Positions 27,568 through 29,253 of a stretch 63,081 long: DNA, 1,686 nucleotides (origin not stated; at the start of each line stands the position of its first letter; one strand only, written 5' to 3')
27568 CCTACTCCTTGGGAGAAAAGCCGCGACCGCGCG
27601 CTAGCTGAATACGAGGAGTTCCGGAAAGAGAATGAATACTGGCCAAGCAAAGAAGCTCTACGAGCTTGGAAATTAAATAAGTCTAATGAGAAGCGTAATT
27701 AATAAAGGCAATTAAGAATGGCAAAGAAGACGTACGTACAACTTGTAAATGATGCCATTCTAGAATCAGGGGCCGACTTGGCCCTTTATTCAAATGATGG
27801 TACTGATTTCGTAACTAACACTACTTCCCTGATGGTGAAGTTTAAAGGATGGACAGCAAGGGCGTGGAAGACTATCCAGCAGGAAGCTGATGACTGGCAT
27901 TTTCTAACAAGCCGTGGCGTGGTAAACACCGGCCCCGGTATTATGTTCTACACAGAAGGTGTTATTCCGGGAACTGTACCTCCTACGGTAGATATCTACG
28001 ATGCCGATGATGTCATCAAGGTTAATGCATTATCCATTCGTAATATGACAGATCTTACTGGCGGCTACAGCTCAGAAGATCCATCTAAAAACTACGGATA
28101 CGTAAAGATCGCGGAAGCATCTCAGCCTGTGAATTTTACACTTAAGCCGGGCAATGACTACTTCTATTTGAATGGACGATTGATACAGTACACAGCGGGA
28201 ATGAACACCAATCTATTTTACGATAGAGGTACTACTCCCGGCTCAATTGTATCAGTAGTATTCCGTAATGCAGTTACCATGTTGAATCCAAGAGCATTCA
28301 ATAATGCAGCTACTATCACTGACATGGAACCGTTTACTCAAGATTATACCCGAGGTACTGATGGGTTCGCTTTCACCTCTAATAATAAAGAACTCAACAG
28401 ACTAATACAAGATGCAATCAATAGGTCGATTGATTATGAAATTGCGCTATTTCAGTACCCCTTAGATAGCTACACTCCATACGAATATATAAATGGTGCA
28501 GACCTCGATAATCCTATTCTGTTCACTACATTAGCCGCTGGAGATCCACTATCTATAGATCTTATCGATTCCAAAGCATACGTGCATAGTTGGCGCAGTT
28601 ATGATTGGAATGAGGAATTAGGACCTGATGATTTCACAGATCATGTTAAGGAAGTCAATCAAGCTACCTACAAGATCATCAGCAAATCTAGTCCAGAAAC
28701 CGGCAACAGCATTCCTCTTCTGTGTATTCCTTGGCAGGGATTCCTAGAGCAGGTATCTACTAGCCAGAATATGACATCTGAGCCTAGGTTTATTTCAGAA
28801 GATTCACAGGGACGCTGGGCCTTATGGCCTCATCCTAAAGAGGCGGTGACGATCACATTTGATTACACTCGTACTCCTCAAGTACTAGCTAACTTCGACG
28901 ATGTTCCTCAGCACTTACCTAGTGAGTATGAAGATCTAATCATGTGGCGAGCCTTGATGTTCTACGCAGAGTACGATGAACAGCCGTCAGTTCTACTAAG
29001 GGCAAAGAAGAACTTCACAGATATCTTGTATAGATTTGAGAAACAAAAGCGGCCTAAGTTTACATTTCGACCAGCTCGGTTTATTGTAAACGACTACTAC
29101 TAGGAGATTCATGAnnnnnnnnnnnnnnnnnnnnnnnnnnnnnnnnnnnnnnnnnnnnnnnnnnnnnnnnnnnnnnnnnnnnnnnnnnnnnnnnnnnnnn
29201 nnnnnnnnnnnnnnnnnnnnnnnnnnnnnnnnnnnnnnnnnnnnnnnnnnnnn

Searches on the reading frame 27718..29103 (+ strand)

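Call 24: search_protein_families(library=phrogs, proteins=[window:27718-29103:+], max_evalue=0.001)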
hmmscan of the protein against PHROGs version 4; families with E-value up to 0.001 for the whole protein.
window:27718-29103:+ (461 aa): 1 family
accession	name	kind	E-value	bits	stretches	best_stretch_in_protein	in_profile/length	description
phrog_10775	-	tail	4.1e-06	27.6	1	332-443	119-220/237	tail protein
